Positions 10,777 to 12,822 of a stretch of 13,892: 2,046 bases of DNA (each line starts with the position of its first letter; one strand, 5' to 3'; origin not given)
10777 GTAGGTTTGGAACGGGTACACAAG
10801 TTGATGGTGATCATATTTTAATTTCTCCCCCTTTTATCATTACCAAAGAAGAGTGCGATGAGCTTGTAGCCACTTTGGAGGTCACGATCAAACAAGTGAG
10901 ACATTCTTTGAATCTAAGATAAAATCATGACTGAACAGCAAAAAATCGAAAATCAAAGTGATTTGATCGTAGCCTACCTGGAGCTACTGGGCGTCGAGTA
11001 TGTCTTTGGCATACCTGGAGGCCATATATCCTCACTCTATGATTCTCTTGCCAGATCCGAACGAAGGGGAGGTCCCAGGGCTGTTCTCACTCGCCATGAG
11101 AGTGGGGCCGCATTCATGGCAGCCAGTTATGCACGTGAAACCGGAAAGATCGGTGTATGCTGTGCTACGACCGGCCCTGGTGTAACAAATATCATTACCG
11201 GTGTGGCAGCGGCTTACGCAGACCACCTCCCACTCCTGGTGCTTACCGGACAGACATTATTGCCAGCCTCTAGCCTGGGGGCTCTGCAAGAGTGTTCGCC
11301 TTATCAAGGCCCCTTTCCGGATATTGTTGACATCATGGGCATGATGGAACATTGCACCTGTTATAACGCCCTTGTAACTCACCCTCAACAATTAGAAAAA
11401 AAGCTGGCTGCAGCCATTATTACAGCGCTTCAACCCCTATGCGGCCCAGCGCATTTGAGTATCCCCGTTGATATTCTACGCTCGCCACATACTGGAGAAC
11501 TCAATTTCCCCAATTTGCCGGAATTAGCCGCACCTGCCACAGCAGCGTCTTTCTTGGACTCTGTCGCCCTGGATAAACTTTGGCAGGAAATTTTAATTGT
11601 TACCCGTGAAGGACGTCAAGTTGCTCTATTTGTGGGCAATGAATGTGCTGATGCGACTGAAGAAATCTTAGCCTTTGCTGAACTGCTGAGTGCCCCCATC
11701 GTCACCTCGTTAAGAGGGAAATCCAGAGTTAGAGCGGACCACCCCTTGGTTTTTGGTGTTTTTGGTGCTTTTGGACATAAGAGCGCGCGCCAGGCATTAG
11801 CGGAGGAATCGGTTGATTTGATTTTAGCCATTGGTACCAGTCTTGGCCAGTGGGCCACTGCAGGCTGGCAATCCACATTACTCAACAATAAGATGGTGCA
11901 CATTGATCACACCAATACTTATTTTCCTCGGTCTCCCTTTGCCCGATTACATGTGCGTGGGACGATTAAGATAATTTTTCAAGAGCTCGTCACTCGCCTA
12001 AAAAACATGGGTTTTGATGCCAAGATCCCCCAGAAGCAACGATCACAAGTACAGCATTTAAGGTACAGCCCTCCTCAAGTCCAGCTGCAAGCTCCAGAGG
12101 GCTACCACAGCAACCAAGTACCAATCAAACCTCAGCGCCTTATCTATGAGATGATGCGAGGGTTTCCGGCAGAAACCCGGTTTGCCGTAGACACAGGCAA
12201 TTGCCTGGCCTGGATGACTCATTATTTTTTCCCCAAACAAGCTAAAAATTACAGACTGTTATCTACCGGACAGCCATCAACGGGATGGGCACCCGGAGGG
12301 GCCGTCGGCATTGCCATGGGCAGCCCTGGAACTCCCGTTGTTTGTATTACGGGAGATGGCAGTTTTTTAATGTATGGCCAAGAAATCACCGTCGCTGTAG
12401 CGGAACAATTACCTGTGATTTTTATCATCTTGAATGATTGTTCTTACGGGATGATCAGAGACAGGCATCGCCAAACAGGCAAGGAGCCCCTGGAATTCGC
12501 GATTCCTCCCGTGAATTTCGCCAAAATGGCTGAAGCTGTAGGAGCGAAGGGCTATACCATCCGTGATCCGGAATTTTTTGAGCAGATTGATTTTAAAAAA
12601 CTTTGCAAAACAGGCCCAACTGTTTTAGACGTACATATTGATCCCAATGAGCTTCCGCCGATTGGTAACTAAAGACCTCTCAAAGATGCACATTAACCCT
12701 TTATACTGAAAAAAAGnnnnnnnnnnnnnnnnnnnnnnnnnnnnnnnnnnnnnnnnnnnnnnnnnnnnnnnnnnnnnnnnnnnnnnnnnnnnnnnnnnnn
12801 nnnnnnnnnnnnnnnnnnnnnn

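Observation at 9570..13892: Uncharacterised sulfation operon: class-III aminotransferase, ALS-like ThDP enzyme and two sulfotransferases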

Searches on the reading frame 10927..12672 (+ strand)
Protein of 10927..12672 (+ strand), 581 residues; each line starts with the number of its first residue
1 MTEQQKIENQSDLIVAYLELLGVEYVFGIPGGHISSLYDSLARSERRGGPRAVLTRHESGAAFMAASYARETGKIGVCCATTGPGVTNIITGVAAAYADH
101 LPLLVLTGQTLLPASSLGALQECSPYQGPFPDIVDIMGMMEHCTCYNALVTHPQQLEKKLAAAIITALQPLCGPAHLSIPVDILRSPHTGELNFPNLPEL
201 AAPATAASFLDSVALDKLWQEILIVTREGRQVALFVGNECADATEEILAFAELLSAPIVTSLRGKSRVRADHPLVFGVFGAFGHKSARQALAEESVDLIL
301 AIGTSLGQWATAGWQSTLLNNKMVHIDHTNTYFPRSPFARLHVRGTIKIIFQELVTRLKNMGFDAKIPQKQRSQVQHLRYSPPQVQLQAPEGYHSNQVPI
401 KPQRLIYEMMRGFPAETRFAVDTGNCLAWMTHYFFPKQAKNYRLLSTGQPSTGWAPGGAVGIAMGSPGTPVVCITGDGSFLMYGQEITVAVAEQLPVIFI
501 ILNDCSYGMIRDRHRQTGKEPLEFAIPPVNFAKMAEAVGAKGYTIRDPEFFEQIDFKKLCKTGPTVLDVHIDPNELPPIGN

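Call 7: search_protein_families(library=pfam, proteins=[window:10927-12672:+], max_evalue=0.01)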
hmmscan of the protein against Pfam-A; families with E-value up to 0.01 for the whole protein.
window:10927-12672:+ (581 aa): 3 families
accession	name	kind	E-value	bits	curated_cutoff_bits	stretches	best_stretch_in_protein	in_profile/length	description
PF02776.23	TPP_enzyme_N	-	4.1e-37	127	26.8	1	11-123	4-114/119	Thiamine pyrophosphate enzyme, N-terminal TPP binding domain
PF02775.26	TPP_enzyme_C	-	6.9e-33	114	21.9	1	422-569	1-151/151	Thiamine pyrophosphate enzyme, C-terminal TPP binding domain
PF00205.28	TPP_enzyme_M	-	1e-23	84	30.4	1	228-354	10-137/137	Thiamine pyrophosphate enzyme, central domain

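Call 8: search_protein_families(library=ncbifam, proteins=[window:10927-12672:+], max_evalue=0.01)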
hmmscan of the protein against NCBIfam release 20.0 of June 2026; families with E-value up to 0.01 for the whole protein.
window:10927-12672:+ (581 aa): 55 families (the best 25 are shown)
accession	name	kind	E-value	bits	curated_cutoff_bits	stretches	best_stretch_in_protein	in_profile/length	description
TIGR00118.1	acolac_lg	equivalog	6.1e-83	279.2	538.35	1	11-574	4-537/557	biosynthetic-type acetolactate synthase large subunit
NF006187.0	PRK08322.1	equivalog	2.9e-82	276.8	509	1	9-573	3-530/548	acetolactate synthase large subunit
NF004919.0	PRK06276.1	equivalog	1.4e-77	261.4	866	1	12-576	5-543/582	acetolactate synthase large subunit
NF006378.0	PRK08617.1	equivalog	3.2e-77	260.2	510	1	3-572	3-539/556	acetolactate synthase AlsS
NF005712.0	PRK07524.1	subfamily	1e-75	255.2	500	1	11-571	6-529/536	5-guanidino-2-oxopentanoate decarboxylase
NF004710.0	PRK06048.1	equivalog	2.3e-73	247.6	976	1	5-574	5-540/561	acetolactate synthase large subunit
NF006524.0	PRK08978.1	equivalog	8.6e-71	238.8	738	1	10-575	3-528/548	acetolactate synthase 2 catalytic subunit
NF006377.0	PRK08611.1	equivalog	1.3e-70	238.6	742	1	10-577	6-535/576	pyruvate oxidase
NF006319.0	PRK08527.1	equivalog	1.6e-69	234.9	905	1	10-575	6-542/565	acetolactate synthase large subunit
NF005860.0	PRK07789.1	equivalog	3.3e-69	233.8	881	1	10-570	36-577/615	acetolactate synthase large subunit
NF005039.0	PRK06456.1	equivalog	4.9e-68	230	868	1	11-576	5-549/572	acetolactate synthase large subunit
NF035927.1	TPP_ScyA_rel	subfamily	6.1e-68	229.8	1000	1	12-580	4-540/551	ScyA-related TPP-binding enzyme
NF005651.0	PRK07418.1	subfamily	6.7e-68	229.3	942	1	8-575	19-563/617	acetolactate synthase large subunit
TIGR02418.1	acolac_catab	equivalog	1.5e-66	225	551.1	1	11-573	2-531/539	acetolactate synthase AlsS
NF006122.0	PRK08266.1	subfamily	1e-64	219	571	1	10-574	6-527/543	hypothetical protein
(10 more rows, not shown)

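Call 11: find_homologous_proteins(query=window:10927-12672:+)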
Query window:10927-12672:+ (581 aa): 4927 proteins with E <= 0.001 among 8000 candidates; the best 120 are listed.
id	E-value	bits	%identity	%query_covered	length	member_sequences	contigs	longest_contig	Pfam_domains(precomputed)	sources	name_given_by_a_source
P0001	0.0e+0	1337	100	100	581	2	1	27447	PF02775.27,PF02776.24,PF00205.29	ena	-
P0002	1.6e-277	940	71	98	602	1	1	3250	PF02775.27,PF02776.24,PF00205.29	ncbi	-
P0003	1.0e-246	838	63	98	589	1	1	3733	PF02775.27,PF02776.24,PF00205.29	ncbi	-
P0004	6.0e-232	789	61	100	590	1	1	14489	PF02775.27,PF02776.24,PF00205.29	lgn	-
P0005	1.0e-230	785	59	99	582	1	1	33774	PF02775.27,PF02776.24,PF00205.29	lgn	-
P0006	3.7e-227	774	59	99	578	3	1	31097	PF02775.27,PF02776.24,PF00205.29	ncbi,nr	ncbi:MAG: thiamine pyrophosphate-binding protein [Desulfobacterales bacterium]|nr:thiamine pyrophosp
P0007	2.9e-224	764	59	100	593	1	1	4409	PF02775.27,PF02776.24,PF00205.29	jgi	jgi:acetolactate synthase I/II/III large subunit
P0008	6.8e-221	753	59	99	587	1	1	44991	PF02775.27,PF02776.24,PF00205.29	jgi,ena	-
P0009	7.2e-221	753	59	98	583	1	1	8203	PF02775.27,PF02776.24,PF00205.29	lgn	-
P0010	2.4e-220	751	57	99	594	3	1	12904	PF02775.27,PF02776.24,PF00205.29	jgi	-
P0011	2.9e-220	751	60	98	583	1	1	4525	PF02775.27,PF02776.24,PF00205.29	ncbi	-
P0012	1.2e-218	745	58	98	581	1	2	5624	PF02775.27,PF02776.24,PF00205.29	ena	-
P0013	2.2e-218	745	58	98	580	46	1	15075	PF02775.27,PF02776.24,PF00205.29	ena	-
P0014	7.1e-218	743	58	98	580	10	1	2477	PF02775.27,PF02776.24,PF00205.29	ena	-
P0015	7.4e-217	740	59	98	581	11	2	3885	PF02775.27,PF02776.24,PF00205.29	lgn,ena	-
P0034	1.1e-212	726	59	98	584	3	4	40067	PF02775.27,PF02776.24,PF00205.29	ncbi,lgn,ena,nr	ncbi:MAG: thiamine pyrophosphate-binding protein [Candidatus Parabeggiatoa sp. nov. 1]|nr:MAG: thiam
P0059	8.5e-207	706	56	98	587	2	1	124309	PF02775.27,PF02776.24,PF00205.29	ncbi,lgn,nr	ncbi:MAG: thiamine pyrophosphate-binding protein [Cyanobacteria bacterium SBLK]|nr:thiamine pyrophos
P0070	5.4e-204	697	55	100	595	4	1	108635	PF02775.27,PF02776.24,PF00205.29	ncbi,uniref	ncbi:thiamine pyrophosphate-binding protein [Scytonema sp. NUACC26]|uniref:thiamine pyrophosphate-bi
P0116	4.0e-195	668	54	100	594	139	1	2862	PF02775.27,PF02776.24,PF00205.29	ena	-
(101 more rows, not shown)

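Call 12: find_encoding_contigs(protein=P0001, flank=10000, max_places=4)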
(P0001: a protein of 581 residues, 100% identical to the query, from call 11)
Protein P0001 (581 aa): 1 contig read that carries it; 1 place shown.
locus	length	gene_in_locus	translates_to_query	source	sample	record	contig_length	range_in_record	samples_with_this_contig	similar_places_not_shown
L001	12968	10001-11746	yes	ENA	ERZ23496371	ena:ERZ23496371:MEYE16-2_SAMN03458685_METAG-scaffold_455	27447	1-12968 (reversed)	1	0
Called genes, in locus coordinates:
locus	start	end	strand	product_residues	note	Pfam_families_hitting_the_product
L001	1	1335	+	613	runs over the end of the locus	PF00884:Sulfatase, PF16347:SGSH_C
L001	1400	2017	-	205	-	-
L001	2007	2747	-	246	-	PF02525:Flavodoxin_2, PF03358:FMN_red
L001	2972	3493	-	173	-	PF05128:DUF697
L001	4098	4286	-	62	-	-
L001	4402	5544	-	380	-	PF13433:Peripla_BP_5, PF13458:Peripla_BP_6, PF01094:ANF_receptor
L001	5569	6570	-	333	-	PF01145:Band_7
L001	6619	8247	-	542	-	PF00664:ABC_membrane, PF00005:ABC_tran, PF13304:AAA_21 (faint), PF02463:SMC_N (weak)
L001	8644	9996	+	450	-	PF00202:Aminotran_3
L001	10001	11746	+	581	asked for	PF02776:TPP_enzyme_N, PF00205:TPP_enzyme_M, PF02775:TPP_enzyme_C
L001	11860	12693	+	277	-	PF00685:Sulfotransfer_1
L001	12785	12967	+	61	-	?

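Call 13: find_encoding_contigs(protein=P0005, flank=10000, max_places=2)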
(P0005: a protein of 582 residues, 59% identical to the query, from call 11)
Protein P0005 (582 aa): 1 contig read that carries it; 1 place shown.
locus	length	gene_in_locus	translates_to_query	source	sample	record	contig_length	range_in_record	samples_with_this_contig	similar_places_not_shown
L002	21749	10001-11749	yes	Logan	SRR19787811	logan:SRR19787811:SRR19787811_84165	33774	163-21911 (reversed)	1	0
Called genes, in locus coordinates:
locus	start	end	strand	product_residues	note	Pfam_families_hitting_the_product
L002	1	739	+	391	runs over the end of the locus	-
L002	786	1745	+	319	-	PF04338:DUF481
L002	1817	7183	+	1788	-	PF04879:Molybdop_Fe4S4, PF00384:Molybdopterin, PF01568:Molydop_binding, PF00501:AMP-binding, PF13193:AMP-binding_C, PF00550:PP-binding (weak), PF00668:Condensation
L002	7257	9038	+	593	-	PF02543:Carbam_trans_N, PF16861:Carbam_trans_C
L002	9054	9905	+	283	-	PF03602:Cons_hypoth95 (faint), PF05175:MTS, PF06325:PrmA, PF13649:Methyltransf_25 (faint)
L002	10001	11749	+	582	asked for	PF02776:TPP_enzyme_N, PF00205:TPP_enzyme_M, PF02775:TPP_enzyme_C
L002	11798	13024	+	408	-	PF00155:Aminotran_1_2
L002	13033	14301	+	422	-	PF00685:Sulfotransfer_1, PF13469:Sulfotransfer_3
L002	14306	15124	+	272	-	-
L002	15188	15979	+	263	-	PF03567:Sulfotransfer_2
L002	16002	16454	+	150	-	-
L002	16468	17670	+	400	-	PF01073:3Beta_HSD, PF01370:Epimerase, PF07993:NAD_binding_4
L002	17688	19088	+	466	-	PF00501:AMP-binding, PF13193:AMP-binding_C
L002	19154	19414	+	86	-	PF00550:PP-binding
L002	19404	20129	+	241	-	PF03567:Sulfotransfer_2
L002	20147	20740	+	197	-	PF01947:Rv2949c-like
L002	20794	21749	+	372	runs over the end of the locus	?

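Call 14: find_encoding_contigs(protein=P0006, flank=10000, max_places=2)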
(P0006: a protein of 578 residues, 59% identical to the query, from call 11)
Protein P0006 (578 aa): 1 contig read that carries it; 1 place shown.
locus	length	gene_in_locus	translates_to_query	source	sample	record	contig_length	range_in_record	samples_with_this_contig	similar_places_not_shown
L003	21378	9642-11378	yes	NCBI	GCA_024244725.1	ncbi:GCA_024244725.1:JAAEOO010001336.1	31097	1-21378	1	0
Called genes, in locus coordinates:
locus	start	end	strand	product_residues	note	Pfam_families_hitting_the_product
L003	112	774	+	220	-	PF02353:CMAS (weak), PF13489:Methyltransf_23, PF13847:Methyltransf_31, PF08241:Methyltransf_11, PF08242:Methyltransf_12, PF13649:Methyltransf_25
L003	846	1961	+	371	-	PF08240:ADH_N, PF00107:ADH_zinc_N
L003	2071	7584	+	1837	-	PF04879:Molybdop_Fe4S4, PF00384:Molybdopterin, PF01568:Molydop_binding, PF00501:AMP-binding, PF13193:AMP-binding_C, PF00668:Condensation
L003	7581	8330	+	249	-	PF03781:FGE-sulfatase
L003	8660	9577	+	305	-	PF00135:COesterase, PF02129:Peptidase_S15 (weak), PF20434:BD-FAE, PF00561:Abhydrolase_1 (faint), PF07859:Abhydrolase_3, PF00326:Peptidase_S9 (weak)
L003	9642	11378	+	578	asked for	PF02776:TPP_enzyme_N, PF00205:TPP_enzyme_M, PF02775:TPP_enzyme_C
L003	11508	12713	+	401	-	PF00155:Aminotran_1_2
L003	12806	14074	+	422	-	PF00685:Sulfotransfer_1 (weak), PF13469:Sulfotransfer_3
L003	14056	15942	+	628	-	PF04055:Radical_SAM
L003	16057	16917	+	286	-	PF00685:Sulfotransfer_1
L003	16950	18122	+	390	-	PF01073:3Beta_HSD, PF01370:Epimerase, PF07993:NAD_binding_4, PF16363:GDP_Man_Dehyd (weak)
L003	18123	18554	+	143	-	-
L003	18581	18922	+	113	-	PF04342:DMT_6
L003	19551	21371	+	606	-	PF01637:ATPase_2 (faint)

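Call 15: find_encoding_contigs(protein=P0070, flank=10000, max_places=2)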
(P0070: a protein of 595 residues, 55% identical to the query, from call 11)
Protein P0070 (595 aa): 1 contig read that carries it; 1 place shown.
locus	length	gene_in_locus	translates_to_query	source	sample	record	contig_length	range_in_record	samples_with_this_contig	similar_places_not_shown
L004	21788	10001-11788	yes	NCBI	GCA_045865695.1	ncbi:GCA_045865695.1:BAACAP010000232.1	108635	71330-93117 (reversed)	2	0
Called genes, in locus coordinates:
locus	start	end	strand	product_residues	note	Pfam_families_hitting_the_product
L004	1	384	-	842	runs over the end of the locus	PF00501:AMP-binding, PF13193:AMP-binding_C (weak), PF13489:Methyltransf_23, PF08241:Methyltransf_11, PF08242:Methyltransf_12, PF13649:Methyltransf_25, PF13847:Methyltransf_31, PF00668:Condensation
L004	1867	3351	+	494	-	PF00501:AMP-binding, PF13193:AMP-binding_C (weak)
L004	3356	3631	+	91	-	PF00550:PP-binding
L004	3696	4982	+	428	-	PF04055:Radical_SAM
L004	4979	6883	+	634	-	PF05118:Asp_Arg_Hydrox, PF00685:Sulfotransfer_1 (faint), PF13469:Sulfotransfer_3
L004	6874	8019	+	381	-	-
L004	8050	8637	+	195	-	PF01947:Rv2949c-like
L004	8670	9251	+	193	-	PF05118:Asp_Arg_Hydrox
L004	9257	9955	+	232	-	PF03567:Sulfotransfer_2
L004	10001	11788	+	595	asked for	PF02776:TPP_enzyme_N, PF00205:TPP_enzyme_M, PF02775:TPP_enzyme_C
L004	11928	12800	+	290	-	PF00685:Sulfotransfer_1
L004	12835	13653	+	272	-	-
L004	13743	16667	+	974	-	PF01073:3Beta_HSD, PF01370:Epimerase, PF07993:NAD_binding_4, PF00668:Condensation, PF00550:PP-binding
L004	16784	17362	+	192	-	PF01583:APS_kinase, PF13671:AAA_33 (weak)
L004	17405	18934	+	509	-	PF02514:CobN-Mg_chel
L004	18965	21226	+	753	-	PF02514:CobN-Mg_chel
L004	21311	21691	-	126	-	PF01850:PIN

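Call 17: find_encoding_contigs(protein=P0004, flank=10000, max_places=2)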
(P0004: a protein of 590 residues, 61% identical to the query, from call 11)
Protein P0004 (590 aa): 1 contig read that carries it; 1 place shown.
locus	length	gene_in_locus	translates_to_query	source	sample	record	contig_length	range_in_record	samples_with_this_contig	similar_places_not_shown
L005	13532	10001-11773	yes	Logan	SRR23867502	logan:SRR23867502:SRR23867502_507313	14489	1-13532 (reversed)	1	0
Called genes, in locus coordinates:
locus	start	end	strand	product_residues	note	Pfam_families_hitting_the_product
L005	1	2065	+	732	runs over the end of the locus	PF00884:Sulfatase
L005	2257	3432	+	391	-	-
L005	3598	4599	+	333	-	PF04338:DUF481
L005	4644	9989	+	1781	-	PF04879:Molybdop_Fe4S4, PF00384:Molybdopterin, PF01568:Molydop_binding, PF00501:AMP-binding, PF13193:AMP-binding_C, PF00550:PP-binding (weak), PF00668:Condensation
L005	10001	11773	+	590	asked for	PF02776:TPP_enzyme_N, PF00205:TPP_enzyme_M, PF02775:TPP_enzyme_C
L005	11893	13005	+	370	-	PF08240:ADH_N, PF16912:Glu_dehyd_C (weak), PF00107:ADH_zinc_N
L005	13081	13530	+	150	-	?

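Call 18: find_encoding_contigs(protein=P0034, flank=10000, max_places=2)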
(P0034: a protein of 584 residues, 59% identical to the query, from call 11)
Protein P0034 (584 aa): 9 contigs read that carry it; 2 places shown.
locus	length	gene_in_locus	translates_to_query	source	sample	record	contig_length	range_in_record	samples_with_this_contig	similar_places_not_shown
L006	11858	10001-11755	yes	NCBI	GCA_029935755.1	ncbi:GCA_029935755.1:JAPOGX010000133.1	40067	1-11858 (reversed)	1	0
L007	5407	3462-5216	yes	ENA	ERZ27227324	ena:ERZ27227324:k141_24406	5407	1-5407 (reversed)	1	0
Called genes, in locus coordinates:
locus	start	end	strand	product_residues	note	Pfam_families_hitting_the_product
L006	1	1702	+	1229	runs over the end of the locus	PF21088:MS_channel_1st, PF00924:MS_channel_2nd, PF21082:MS_channel_3rd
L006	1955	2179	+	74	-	-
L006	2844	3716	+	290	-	PF00140:Sigma70_r1_2 (weak), PF04542:Sigma70_r2, PF04545:Sigma70_r4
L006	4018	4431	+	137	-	-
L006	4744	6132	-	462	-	-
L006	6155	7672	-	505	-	-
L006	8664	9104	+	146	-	PF00266:Aminotran_5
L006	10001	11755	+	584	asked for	PF02776:TPP_enzyme_N, PF00205:TPP_enzyme_M, PF02775:TPP_enzyme_C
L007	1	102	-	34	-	?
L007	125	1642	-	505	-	-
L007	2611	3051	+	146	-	PF00266:Aminotran_5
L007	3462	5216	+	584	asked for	PF02776:TPP_enzyme_N, PF00205:TPP_enzyme_M, PF02775:TPP_enzyme_C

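Call 19: find_encoding_contigs(protein=P0059, flank=10000, max_places=2)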
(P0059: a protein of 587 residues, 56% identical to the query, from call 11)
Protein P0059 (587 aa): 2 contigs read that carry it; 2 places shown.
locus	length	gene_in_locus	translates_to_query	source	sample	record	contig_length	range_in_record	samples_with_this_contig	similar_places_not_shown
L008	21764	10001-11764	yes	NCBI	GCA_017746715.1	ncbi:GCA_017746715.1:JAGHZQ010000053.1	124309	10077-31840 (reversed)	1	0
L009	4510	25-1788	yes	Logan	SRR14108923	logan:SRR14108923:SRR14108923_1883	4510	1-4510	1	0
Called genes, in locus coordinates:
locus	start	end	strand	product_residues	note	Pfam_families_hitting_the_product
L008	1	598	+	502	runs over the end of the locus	PF21088:MS_channel_1st (weak), PF00924:MS_channel_2nd, PF21082:MS_channel_3rd, PF00027:cNMP_binding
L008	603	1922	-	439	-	-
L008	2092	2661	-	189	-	PF01972:SDH_protease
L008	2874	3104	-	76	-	-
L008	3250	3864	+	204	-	-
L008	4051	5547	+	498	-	PF13469:Sulfotransfer_3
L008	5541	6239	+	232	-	PF03567:Sulfotransfer_2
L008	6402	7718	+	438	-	PF01073:3Beta_HSD, PF01370:Epimerase, PF07993:NAD_binding_4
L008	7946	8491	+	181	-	PF01947:Rv2949c-like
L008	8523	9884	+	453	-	PF00202:Aminotran_3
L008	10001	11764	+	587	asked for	PF02776:TPP_enzyme_N, PF00205:TPP_enzyme_M, PF02775:TPP_enzyme_C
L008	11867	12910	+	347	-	PF08100:Dimerisation, PF00891:Methyltransf_2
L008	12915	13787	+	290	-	PF00685:Sulfotransfer_1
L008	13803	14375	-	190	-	PF05685:Uma2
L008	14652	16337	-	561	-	PF13428:TPR_14 (weak), PF13432:TPR_16, PF13371:TPR_9, PF00515:TPR_1, PF07719:TPR_2, PF13432:TPR_16, PF14559:TPR_19, PF00515:TPR_1, +16 more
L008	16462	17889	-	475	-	-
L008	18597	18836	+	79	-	-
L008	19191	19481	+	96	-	-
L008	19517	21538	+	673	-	PF02378:PTS_EIIC, PF00563:EAL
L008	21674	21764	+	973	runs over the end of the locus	PF02743:dCache_1 (weak), PF21623:HK_sensor_dom_bact, PF08447:PAS_3, PF00512:HisKA, PF02518:HATPase_c, PF00072:Response_reg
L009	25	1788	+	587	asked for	PF02776:TPP_enzyme_N, PF00205:TPP_enzyme_M, PF02775:TPP_enzyme_C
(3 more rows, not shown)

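Call 22: find_related_loci(query=A1, collection=genome_contigs, flank=10000)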
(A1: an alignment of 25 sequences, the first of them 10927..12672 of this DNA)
Query A1 (581 aa) in genome_contigs; peptide patterns used: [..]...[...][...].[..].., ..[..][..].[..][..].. (x = any residue, [..] = any of these).
600 stretches matched a pattern (row limit reached: there are more); 592 encode a relative of the query (tblastn E <= 1e-3); the best 80 are kept; 80 distinct loci.
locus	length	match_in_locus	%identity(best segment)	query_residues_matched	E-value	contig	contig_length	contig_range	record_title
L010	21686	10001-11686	58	11-580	0e+0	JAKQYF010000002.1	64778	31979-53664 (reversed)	MAG: Trichodesmium sp. MAG_R03 MAG_R03_2, whole genome shotgun sequence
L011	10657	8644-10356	59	11-580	0e+0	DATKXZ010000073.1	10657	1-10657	MAG TPA_asm: Desulfobacteria bacterium isolate SMAG_U14206 k141_4357599, whole genome shotgun sequence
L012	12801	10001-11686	58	11-580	0e+0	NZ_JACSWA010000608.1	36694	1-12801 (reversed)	Spirulina sp. CCY15215 CCY15215_608, whole genome shotgun sequence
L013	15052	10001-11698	58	11-580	0e+0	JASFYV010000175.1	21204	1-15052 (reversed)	MAG: Candidatus Marithrix sp. isolate MAY_MAG_00008 ALL_000000002086, whole genome shotgun sequence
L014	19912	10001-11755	57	2-580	0e+0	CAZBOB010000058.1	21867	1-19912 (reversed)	MAG TPA_asm: uncultured Desulfobacteraceae bacterium isolate binchicken_co34_357 genome assembly, contig: NODE_3687_leng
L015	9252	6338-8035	59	11-580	0e+0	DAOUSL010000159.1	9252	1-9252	MAG TPA_asm: Thioploca sp. isolate CSMAG_545 CSMAG_545_k127_65950_length_9252_cov_26.9772, whole genome shotgun sequence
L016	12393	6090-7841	57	3-580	0e+0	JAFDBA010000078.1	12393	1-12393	MAG: Deltaproteobacteria bacterium isolate AB_69_Bin_188 AB_69_Bin_188_scaffold_12774, whole genome shotgun sequence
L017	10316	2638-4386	56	4-580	0e+0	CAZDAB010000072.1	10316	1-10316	MAG TPA_asm: uncultured Desulfobacteraceae bacterium isolate binchicken_co89_303 genome assembly, contig: NODE_13096_len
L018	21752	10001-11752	56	3-580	0e+0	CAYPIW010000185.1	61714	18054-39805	MAG TPA_asm: uncultured Desulfobacteraceae bacterium isolate SRP067234_co1_295 genome assembly, contig: k99_407465, whol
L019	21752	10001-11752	56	3-580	0e+0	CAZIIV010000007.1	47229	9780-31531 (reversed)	MAG TPA_asm: uncultured Desulfobacteraceae bacterium isolate SRP319275_co2_170 genome assembly, contig: NODE_363_length_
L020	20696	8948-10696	55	3-580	0e+0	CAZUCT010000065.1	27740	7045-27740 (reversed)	MAG TPA_asm: uncultured bacterium isolate SRP141376_co3_269 genome assembly, contig: NODE_4500_length_27740_cov_61.27661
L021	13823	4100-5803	55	11-580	0e+0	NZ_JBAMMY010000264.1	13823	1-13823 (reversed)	Desulfobacterium sp. N47 k141_521, whole genome shotgun sequence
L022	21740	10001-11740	54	1-580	0e+0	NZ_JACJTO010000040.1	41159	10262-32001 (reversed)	Aphanizomenon flos-aquae FACHB-1287 contig40, whole genome shotgun sequence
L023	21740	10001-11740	54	1-580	0e+0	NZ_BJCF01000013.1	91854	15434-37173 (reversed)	Dolichospermum planctonicum strain NIES-80 sequence013, whole genome shotgun sequence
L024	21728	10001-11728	54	11-579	0e+0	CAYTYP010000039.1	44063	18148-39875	MAG TPA_asm: uncultured Acidobacteriota bacterium isolate SRP192927_co7_584 genome assembly, contig: NODE_1191_length_44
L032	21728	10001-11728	53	1-580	0e+0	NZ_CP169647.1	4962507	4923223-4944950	Microcystis sp. BLCC-F210 chromosome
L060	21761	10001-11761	46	8-579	4e-165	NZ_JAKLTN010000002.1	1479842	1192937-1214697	Dechloromonas hankyongensis strain XY25 2, whole genome shotgun sequence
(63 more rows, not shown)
